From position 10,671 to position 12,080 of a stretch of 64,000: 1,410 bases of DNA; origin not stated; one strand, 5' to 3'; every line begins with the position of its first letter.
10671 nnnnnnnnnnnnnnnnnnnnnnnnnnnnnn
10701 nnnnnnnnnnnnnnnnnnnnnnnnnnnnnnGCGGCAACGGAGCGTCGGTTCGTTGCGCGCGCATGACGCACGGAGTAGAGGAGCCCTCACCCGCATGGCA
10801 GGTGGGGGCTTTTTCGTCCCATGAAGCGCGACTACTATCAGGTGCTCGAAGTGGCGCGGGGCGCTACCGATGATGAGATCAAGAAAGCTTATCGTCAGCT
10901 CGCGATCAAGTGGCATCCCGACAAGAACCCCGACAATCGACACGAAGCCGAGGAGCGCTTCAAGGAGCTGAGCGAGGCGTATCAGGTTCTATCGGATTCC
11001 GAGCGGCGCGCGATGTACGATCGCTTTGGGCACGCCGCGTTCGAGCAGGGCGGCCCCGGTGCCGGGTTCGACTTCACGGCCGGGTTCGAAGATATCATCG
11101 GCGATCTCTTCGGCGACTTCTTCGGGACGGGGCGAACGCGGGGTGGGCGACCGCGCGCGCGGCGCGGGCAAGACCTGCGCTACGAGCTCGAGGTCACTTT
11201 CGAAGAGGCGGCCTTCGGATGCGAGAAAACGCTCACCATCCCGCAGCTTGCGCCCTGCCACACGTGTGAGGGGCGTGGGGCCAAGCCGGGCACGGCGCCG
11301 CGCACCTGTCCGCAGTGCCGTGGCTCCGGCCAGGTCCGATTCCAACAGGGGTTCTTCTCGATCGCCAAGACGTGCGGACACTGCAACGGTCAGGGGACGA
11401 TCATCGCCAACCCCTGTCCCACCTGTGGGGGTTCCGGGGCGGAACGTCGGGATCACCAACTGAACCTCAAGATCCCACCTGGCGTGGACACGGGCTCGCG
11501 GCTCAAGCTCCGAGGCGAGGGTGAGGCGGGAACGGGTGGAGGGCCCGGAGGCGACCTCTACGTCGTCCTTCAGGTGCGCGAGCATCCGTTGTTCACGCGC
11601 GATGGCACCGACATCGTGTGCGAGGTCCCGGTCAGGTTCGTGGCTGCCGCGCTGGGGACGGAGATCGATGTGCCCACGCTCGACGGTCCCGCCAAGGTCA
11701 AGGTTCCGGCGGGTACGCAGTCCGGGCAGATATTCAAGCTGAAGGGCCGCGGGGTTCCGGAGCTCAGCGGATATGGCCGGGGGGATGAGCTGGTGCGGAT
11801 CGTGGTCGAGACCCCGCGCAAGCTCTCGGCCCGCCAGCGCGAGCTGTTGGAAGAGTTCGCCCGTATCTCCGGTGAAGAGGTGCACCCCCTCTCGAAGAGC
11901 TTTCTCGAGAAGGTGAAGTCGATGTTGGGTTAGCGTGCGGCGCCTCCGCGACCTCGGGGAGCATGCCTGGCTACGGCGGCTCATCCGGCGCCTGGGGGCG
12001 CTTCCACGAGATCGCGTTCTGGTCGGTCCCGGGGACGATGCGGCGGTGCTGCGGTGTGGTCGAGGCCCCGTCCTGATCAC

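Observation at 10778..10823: Hairpin plus U-tract between dnaK and dnaJ sequesters the dnaJ Shine-Dalgarno sequence (RNA-thermometer or attenuator candidate)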

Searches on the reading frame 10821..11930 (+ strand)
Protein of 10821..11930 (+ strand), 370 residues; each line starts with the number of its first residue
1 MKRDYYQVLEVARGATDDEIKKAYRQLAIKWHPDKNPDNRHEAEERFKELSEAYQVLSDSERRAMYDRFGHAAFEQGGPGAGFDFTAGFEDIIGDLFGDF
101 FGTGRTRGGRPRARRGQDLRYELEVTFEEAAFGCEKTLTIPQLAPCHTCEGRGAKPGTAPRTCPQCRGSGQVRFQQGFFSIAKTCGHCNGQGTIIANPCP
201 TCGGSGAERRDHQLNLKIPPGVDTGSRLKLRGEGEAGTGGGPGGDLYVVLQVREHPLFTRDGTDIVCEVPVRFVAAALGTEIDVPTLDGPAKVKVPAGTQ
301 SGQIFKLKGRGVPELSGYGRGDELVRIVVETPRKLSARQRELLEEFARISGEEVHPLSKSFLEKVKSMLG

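Call 9: find_related_loci(query=window:10821-11930:+, collection=genome_contigs, flank=5000)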
Query window:10821-11930:+ (370 aa) in genome_contigs; peptide patterns used: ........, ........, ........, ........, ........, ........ (x = any residue, [..] = any of these).
600 stretches matched a pattern (row limit reached: there are more); 566 encode a relative of the query (tblastn E <= 1e-3); the best 80 are kept; 80 distinct loci.
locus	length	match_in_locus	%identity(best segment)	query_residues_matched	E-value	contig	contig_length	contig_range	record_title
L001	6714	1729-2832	78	1-370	0e+0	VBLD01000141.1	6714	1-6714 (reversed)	MAG: Deltaproteobacteria bacterium isolate DP_26 14_1009_16_30cm_scaffold_35289, whole genome shotgun sequence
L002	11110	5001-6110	80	1-370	0e+0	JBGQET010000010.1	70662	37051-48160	MAG: Candidatus Binatia bacterium isolate OBJ2_061818_090_70 k141_2434759_length_70662_cov_14.1556, whole genome shotgun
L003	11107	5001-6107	57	2-370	9e-140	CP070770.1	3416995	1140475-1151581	MAG: Deltaproteobacteria bacterium isolate bin23 chromosome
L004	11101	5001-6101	58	2-369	2e-138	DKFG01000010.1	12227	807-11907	MAG TPA_asm: Geobacter sp. UBA6802 UBA6802_contig_47609, whole genome shotgun sequence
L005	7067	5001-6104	57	2-369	3e-135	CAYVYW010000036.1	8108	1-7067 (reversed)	MAG TPA_asm: uncultured Geobacteraceae bacterium isolate SRP220891_co2_354 genome assembly, contig: NODE_15048_length_81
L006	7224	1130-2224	56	2-370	1e-130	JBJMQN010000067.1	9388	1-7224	MAG: Myxococcaceae bacterium isolate H3_16_all_fractions_metab_maxbC_136_66_0 k255_1224757, whole genome shotgun sequenc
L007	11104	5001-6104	56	2-370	2e-128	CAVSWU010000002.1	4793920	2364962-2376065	MAG: uncultured delta proteobacterium isolate MFD05674.bin.1.60 genome assembly, contig: contig_30831, whole genome shot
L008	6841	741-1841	54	1-370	4e-128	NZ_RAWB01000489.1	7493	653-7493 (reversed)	Corallococcus llansteffanensis strain CA051B NODE_489_7493_cov_14.1774, whole genome shotgun sequence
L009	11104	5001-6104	54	1-370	4e-127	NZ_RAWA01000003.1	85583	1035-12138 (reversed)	Corallococcus sp. CA053C NODE_3_85583_cov_24.605, whole genome shotgun sequence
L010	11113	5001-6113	55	2-369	1e-125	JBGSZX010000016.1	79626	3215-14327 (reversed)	MAG: Bdellovibrionota bacterium isolate JTS-AC59 k141_3304801, whole genome shotgun sequence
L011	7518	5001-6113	54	2-370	3e-125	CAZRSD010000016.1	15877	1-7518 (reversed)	MAG TPA_asm: uncultured Myxococcales bacterium isolate SRP298887_co1_64 genome assembly, contig: NODE_3664_length_15877_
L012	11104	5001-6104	53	2-370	2e-124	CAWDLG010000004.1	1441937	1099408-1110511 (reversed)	MAG: Terriglobales bacterium isolate MFD04944.bin.1.147 genome assembly, contig: contig_51795, whole genome shotgun sequ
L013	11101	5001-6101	55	2-370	2e-124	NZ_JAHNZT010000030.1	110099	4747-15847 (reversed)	Citreicoccus inhibens strain M34 NODE_30_length_110099_cov_17.587686, whole genome shotgun sequence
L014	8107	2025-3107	55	2-370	5e-124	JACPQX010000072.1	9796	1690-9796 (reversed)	MAG: Candidatus Methylomirabilis oxygeniifera isolate NC_groundwater_664_Ag_B-0.1um_62_56 B_1_S1_Biohub_coassembly_k141_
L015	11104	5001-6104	52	2-370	1e-122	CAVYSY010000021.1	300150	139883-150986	MAG: uncultured delta proteobacterium isolate MFD05674.bin.2.184 genome assembly, contig: contig_30808, whole genome sho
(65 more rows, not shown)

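Call 13: find_related_loci(query=window:10821-11930:+, collection=metagenome_contigs, flank=3000)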
Query window:10821-11930:+ (370 aa) in metagenome_contigs; peptide patterns used: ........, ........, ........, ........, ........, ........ (x = any residue, [..] = any of these).
600 stretches matched a pattern (row limit reached: there are more); 551 encode a relative of the query (tblastn E <= 1e-3); the best 80 are kept; 80 distinct loci.
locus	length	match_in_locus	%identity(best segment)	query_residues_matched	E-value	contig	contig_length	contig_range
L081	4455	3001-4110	79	1-370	0e+0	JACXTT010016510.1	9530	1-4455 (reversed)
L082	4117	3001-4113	80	1-370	0e+0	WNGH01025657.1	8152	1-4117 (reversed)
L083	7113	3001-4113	80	1-370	0e+0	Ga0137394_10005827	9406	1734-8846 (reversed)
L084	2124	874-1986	78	1-370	0e+0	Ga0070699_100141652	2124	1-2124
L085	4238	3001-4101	78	1-370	0e+0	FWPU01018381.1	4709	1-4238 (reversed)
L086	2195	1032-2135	79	1-370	0e+0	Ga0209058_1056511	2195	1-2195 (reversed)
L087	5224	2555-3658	80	1-370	0e+0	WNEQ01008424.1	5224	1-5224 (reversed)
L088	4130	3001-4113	77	1-370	0e+0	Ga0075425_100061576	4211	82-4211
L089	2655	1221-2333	78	1-369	0e+0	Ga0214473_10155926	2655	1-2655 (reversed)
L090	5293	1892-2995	79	1-370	0e+0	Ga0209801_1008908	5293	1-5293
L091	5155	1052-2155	77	1-370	0e+0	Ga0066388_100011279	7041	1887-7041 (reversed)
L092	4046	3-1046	80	24-370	0e+0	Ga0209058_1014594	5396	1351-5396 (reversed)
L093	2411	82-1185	78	1-370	0e+0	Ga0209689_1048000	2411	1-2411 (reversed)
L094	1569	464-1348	78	1-297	4e-160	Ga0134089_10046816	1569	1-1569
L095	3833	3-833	82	94-370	5e-147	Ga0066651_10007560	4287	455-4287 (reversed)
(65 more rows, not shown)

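Call 38: find_homologous_proteins(query=window:10821-11930:+, max_evalue=1e-60)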
Query window:10821-11930:+ (370 aa): 7944 proteins with E <= 1e-60 among 8000 candidates; the best 120 are listed.
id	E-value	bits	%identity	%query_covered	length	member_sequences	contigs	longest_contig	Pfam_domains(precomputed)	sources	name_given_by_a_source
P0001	6.6e-232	788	91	100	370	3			PF00226.37,PF27439.1,PF00684.26,PF01556.24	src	-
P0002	5.2e-231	785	91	100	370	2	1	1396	PF00226.37,PF27439.1,PF00684.26,PF01556.24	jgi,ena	-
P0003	6.5e-209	712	83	100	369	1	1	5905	PF00226.37,PF27439.1,PF00684.26,PF01556.24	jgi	jgi:molecular chaperone DnaJ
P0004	2.8e-208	710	80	100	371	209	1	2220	PF00226.37,PF27439.1,PF15777.11,PF00684.26,PF01556.24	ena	-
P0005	5.5e-207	706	80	100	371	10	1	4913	PF00226.37,PF27439.1,PF15777.11,PF00684.26,PF01556.24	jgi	jgi:molecular chaperone DnaJ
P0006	6.3e-207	705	81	100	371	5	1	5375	PF00226.37,PF27439.1,PF00684.26,PF01556.24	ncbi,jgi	jgi:molecular chaperone DnaJ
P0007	2.4e-206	703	79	100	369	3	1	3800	PF00226.37,PF27439.1,PF00684.26,PF01556.24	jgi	jgi:molecular chaperone DnaJ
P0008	3.1e-206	703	81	100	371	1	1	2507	PF00226.37,PF27439.1,PF00684.26,PF01556.24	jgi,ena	jgi:molecular chaperone DnaJ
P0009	1.8e-205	701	81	100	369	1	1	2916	PF00226.37,PF27439.1,PF00684.26,PF01556.24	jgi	-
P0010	6.2e-205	699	80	100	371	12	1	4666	PF00226.37,PF27439.1,PF00684.26,PF01556.24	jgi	jgi:molecular chaperone DnaJ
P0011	1.5e-204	698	80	100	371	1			PF00226.37,PF27439.1,PF00684.26,PF01556.24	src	-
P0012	2.3e-204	697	81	100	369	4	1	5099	PF00226.37,PF27439.1,PF00684.26,PF01556.24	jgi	jgi:molecular chaperone DnaJ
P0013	3.1e-204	696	81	100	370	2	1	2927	PF00226.37,PF27439.1,PF00684.26,PF01556.24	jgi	jgi:molecular chaperone DnaJ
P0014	4.7e-204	696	77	100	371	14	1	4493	PF00226.37,PF27439.1,PF00684.26,PF01556.24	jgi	jgi:molecular chaperone DnaJ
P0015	9.9e-204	695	81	100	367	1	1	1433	PF00226.37,PF27439.1,PF00684.26,PF01556.24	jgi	jgi:molecular chaperone DnaJ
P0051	2.0e-198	677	77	100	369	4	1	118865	PF00226.37,PF27439.1,PF00684.26,PF01556.24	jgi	jgi:molecular chaperone DnaJ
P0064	4.1e-197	673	75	100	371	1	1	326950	PF00226.37,PF27439.1,PF00684.26,PF01556.24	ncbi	ncbi:MAG: molecular chaperone DnaJ [Candidatus Binatia bacterium]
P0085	4.7e-193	660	75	100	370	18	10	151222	PF00226.37,PF27439.1,PF00684.26,PF01556.24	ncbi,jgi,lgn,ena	jgi:molecular chaperone DnaJ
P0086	1.0e-192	659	74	100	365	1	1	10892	PF00226.37,PF27439.1,PF00684.26,PF01556.24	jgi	jgi:molecular chaperone DnaJ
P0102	8.9e-190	649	73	100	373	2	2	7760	PF00226.37,PF27439.1,PF00684.26,PF01556.24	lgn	-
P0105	3.8e-189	647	74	100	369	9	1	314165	PF00226.37,PF27439.1,PF00684.26,PF01556.24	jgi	jgi:molecular chaperone DnaJ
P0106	7.7e-189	646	72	100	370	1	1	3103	PF00226.37,PF27439.1,PF00684.26,PF01556.24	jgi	jgi:molecular chaperone DnaJ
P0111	7.5e-188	643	74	100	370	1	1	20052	PF00226.37,PF27439.1,PF00684.26,PF01556.24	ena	-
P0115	2.4e-187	641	72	100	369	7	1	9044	PF00226.37,PF27439.1,PF00684.26,PF01556.24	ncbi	-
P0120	5.6e-187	640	73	100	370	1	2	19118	PF00226.37,PF27439.1,PF00684.26,PF01556.24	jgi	jgi:molecular chaperone DnaJ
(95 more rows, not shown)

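Call 39: find_encoding_contigs(protein=P0003, flank=3000, max_places=2)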
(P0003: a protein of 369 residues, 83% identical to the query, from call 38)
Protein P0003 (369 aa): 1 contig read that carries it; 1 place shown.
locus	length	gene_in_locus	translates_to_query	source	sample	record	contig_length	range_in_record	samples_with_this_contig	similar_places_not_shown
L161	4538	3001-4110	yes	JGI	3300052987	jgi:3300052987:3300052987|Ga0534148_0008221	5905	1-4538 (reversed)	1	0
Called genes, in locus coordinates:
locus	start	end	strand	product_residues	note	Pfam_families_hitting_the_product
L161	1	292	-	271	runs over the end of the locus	PF11967:RecO_N, PF02565:RecO_C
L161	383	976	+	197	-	PF01025:GrpE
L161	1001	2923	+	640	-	PF00012:HSP70, PF06723:MreB_Mbl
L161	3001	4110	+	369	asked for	PF00226:DnaJ, PF01556:DnaJ_C, PF00684:DnaJ_CXXCXGXG, PF27439:DnaJ_C_2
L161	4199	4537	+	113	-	?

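Call 40: find_encoding_contigs(protein=P0064, flank=3000, max_places=2)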
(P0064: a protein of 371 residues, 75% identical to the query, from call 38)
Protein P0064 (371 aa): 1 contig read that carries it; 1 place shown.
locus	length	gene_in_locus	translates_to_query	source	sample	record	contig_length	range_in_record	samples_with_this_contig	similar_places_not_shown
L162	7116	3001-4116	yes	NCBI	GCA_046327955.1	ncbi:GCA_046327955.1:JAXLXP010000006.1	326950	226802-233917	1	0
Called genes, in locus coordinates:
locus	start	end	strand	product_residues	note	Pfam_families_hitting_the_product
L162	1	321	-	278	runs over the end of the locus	PF11967:RecO_N, PF02565:RecO_C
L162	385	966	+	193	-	PF01025:GrpE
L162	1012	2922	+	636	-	PF00012:HSP70, PF06723:MreB_Mbl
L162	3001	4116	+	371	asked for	PF00226:DnaJ, PF01556:DnaJ_C, PF00684:DnaJ_CXXCXGXG, PF27439:DnaJ_C_2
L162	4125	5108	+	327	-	PF00586:AIRS, PF02769:AIRS_C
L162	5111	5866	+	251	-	PF00731:AIRC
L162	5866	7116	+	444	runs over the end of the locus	PF03109:ABC1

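Call 41: find_encoding_contigs(protein=P0085, flank=3000, max_places=3)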
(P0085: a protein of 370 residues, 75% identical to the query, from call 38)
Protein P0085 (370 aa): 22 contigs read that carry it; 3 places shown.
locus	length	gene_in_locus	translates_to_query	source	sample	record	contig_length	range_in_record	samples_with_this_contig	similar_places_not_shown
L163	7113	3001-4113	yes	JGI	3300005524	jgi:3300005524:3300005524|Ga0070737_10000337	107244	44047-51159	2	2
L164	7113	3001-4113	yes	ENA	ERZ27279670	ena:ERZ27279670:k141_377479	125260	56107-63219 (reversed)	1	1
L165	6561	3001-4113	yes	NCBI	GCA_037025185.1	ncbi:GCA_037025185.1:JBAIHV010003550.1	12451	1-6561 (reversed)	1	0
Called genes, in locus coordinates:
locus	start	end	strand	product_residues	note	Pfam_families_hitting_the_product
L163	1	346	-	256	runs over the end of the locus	PF11967:RecO_N, PF02565:RecO_C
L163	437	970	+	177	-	PF01025:GrpE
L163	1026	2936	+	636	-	PF00012:HSP70, PF06723:MreB_Mbl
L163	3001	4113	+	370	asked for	PF00226:DnaJ, PF01556:DnaJ_C, PF00684:DnaJ_CXXCXGXG, PF27439:DnaJ_C_2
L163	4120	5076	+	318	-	PF00586:AIRS, PF02769:AIRS_C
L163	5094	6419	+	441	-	PF03109:ABC1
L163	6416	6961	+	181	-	PF13291:ACT_4 (faint), PF13740:ACT_6, PF01842:ACT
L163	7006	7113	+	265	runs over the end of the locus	PF00034:Cytochrom_C (weak), PF13442:Cytochrome_CBB3 (faint), PF00034:Cytochrom_C (weak)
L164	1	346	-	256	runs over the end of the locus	PF11967:RecO_N, PF02565:RecO_C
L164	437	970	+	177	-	PF01025:GrpE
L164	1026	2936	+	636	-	PF00012:HSP70, PF06723:MreB_Mbl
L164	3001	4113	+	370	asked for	PF00226:DnaJ, PF01556:DnaJ_C, PF00684:DnaJ_CXXCXGXG, PF27439:DnaJ_C_2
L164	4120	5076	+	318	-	PF00586:AIRS, PF02769:AIRS_C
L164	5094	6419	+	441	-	PF03109:ABC1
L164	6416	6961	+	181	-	PF13291:ACT_4 (faint), PF13740:ACT_6, PF01842:ACT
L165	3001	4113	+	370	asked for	PF00226:DnaJ, PF01556:DnaJ_C, PF00684:DnaJ_CXXCXGXG, PF27439:DnaJ_C_2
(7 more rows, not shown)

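Call 42: find_encoding_contigs(protein=P0105, flank=3000, max_places=2)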
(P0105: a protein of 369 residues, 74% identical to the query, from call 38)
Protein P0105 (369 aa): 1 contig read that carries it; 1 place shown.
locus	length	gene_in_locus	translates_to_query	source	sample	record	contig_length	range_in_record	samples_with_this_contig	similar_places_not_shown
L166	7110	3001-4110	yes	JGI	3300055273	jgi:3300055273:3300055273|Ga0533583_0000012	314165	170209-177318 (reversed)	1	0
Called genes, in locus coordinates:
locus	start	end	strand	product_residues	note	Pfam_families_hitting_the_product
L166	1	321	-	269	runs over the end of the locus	PF11967:RecO_N, PF02565:RecO_C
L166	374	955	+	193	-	PF01025:GrpE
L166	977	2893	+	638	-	PF00012:HSP70, PF06723:MreB_Mbl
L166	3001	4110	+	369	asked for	PF00226:DnaJ, PF01556:DnaJ_C, PF00684:DnaJ_CXXCXGXG, PF27439:DnaJ_C_2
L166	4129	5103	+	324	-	PF00586:AIRS, PF02769:AIRS_C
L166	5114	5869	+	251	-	PF00731:AIRC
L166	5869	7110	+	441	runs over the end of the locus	PF03109:ABC1, PF01636:APH (weak)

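Call 43: find_encoding_contigs(protein=P0115, flank=3000, max_places=2)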
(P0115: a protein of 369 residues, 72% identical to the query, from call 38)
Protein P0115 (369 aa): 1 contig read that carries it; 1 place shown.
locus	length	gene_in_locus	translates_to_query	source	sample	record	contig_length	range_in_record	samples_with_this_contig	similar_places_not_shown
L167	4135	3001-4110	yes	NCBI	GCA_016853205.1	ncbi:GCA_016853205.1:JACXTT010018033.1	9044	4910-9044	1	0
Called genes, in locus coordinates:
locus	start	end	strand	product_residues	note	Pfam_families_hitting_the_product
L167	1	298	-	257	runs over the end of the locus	PF11967:RecO_N, PF02565:RecO_C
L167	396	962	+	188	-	PF01025:GrpE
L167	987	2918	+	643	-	PF00012:HSP70, PF06723:MreB_Mbl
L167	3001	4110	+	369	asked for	PF00226:DnaJ, PF01556:DnaJ_C, PF00684:DnaJ_CXXCXGXG, PF27439:DnaJ_C_2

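Call 44: find_encoding_contigs(protein=P0120, flank=3000, max_places=2)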
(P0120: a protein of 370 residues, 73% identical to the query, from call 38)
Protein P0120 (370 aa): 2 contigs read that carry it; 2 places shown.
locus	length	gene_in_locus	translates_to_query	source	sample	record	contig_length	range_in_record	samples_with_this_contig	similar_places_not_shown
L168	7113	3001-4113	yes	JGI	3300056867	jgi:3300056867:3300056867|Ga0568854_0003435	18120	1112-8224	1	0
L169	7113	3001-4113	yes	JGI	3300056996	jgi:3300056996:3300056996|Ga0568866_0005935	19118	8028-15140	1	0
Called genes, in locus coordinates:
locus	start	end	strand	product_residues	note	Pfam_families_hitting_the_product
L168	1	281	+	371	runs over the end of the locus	-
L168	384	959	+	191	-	PF01025:GrpE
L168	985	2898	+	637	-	PF00012:HSP70, PF06723:MreB_Mbl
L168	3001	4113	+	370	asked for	PF00226:DnaJ, PF01556:DnaJ_C, PF00684:DnaJ_CXXCXGXG, PF27439:DnaJ_C_2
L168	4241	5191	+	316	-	PF00586:AIRS, PF02769:AIRS_C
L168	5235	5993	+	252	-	PF00731:AIRC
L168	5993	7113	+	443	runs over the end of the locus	PF03109:ABC1, PF01636:APH (weak)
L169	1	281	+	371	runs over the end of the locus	-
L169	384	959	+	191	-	PF01025:GrpE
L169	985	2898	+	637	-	PF00012:HSP70, PF06723:MreB_Mbl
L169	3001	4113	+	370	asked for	PF00226:DnaJ, PF01556:DnaJ_C, PF00684:DnaJ_CXXCXGXG, PF27439:DnaJ_C_2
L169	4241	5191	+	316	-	PF00586:AIRS, PF02769:AIRS_C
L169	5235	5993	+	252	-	PF00731:AIRC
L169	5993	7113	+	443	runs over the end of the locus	PF03109:ABC1, PF01636:APH (weak)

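Call 45: find_encoding_contigs(protein=P0051, flank=3000, max_places=2)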
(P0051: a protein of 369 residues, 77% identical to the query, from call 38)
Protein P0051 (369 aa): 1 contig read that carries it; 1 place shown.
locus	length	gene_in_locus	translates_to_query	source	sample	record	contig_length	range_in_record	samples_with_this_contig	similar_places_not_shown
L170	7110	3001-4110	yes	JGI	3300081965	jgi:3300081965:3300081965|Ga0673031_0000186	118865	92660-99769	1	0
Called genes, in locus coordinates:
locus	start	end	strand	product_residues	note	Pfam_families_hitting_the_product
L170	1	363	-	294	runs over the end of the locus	PF11967:RecO_N, PF02565:RecO_C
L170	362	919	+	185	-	PF01025:GrpE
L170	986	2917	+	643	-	PF00012:HSP70, PF06723:MreB_Mbl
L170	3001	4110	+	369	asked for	PF00226:DnaJ, PF01556:DnaJ_C, PF00684:DnaJ_CXXCXGXG, PF27439:DnaJ_C_2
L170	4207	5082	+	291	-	PF00586:AIRS, PF02769:AIRS_C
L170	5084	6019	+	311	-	PF00571:CBS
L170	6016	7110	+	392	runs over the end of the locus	PF00571:CBS, PF03471:CorC_HlyC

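Call 46: find_encoding_contigs(protein=P0002, flank=3000, max_places=2)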
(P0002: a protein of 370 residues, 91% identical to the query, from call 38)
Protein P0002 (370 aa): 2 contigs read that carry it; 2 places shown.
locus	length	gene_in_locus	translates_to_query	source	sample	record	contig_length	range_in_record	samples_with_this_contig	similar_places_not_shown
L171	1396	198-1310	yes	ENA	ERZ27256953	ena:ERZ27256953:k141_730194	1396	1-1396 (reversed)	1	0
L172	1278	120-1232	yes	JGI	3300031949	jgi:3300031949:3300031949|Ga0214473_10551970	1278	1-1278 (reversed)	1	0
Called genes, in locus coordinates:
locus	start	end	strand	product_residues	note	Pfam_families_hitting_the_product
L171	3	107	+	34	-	?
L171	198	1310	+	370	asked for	PF00226:DnaJ, PF01556:DnaJ_C, PF00684:DnaJ_CXXCXGXG, PF27439:DnaJ_C_2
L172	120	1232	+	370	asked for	PF00226:DnaJ, PF01556:DnaJ_C, PF00684:DnaJ_CXXCXGXG, PF27439:DnaJ_C_2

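Call 48: find_encoding_contigs(protein=P0111, flank=3000, max_places=1)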
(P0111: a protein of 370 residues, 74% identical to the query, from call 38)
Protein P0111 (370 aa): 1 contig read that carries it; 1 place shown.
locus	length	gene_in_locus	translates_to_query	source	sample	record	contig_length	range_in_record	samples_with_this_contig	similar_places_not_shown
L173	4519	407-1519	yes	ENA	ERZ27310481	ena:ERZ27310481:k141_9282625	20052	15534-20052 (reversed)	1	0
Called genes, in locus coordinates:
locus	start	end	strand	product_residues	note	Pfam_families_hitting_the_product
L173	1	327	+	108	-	?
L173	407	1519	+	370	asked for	PF00226:DnaJ, PF01556:DnaJ_C, PF00684:DnaJ_CXXCXGXG, PF27439:DnaJ_C_2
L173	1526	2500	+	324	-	PF00586:AIRS, PF02769:AIRS_C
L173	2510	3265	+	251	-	PF00731:AIRC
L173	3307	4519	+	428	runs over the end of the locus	PF03109:ABC1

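Call 49: find_encoding_contigs(protein=P0086, flank=3000, max_places=1)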
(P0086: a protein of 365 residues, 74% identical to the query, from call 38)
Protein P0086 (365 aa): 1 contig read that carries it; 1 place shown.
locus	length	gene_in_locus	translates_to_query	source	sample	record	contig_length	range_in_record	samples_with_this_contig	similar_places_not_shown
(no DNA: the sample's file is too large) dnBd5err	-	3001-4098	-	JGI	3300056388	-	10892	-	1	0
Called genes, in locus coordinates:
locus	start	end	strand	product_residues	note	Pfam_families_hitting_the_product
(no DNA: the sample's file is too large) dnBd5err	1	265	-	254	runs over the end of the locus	PF11967:RecO_N, PF02565:RecO_C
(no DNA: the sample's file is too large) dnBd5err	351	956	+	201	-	PF01025:GrpE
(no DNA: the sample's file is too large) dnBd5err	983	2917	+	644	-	PF00012:HSP70, PF06723:MreB_Mbl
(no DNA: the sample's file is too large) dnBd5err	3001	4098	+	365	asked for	PF00226:DnaJ, PF01556:DnaJ_C, PF00684:DnaJ_CXXCXGXG, PF27439:DnaJ_C_2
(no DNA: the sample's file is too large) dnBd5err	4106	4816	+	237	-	?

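Call 50: find_encoding_contigs(protein=P0102, flank=3000, max_places=2)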
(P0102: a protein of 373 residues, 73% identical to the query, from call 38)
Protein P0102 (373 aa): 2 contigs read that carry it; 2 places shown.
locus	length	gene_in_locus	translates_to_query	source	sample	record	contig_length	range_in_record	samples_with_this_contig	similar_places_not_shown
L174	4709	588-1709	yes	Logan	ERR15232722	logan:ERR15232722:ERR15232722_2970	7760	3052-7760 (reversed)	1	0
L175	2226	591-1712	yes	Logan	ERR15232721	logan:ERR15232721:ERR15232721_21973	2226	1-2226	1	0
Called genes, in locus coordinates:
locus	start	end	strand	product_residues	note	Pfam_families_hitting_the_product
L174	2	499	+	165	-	?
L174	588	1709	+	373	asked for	PF00226:DnaJ, PF01556:DnaJ_C, PF00684:DnaJ_CXXCXGXG, PF27439:DnaJ_C_2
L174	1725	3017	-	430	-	PF00224:PK, PF02887:PK_C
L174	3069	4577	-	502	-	PF08668:HDOD, PF01590:GAF (weak), PF13185:GAF_2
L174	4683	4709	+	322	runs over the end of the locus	PF00586:AIRS, PF02769:AIRS_C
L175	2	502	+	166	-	?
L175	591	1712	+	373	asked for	PF00226:DnaJ, PF01556:DnaJ_C, PF00684:DnaJ_CXXCXGXG, PF27439:DnaJ_C_2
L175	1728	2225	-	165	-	?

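Call 51: find_encoding_contigs(protein=P0106, flank=3000, max_places=1)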
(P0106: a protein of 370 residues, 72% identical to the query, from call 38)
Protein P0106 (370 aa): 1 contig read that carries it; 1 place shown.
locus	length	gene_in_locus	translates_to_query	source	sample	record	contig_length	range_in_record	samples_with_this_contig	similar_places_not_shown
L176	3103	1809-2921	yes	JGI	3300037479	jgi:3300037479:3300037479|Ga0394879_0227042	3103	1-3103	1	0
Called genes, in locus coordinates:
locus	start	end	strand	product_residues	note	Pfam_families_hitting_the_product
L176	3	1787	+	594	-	?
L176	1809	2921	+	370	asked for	PF00226:DnaJ, PF01556:DnaJ_C, PF00684:DnaJ_CXXCXGXG, PF27439:DnaJ_C_2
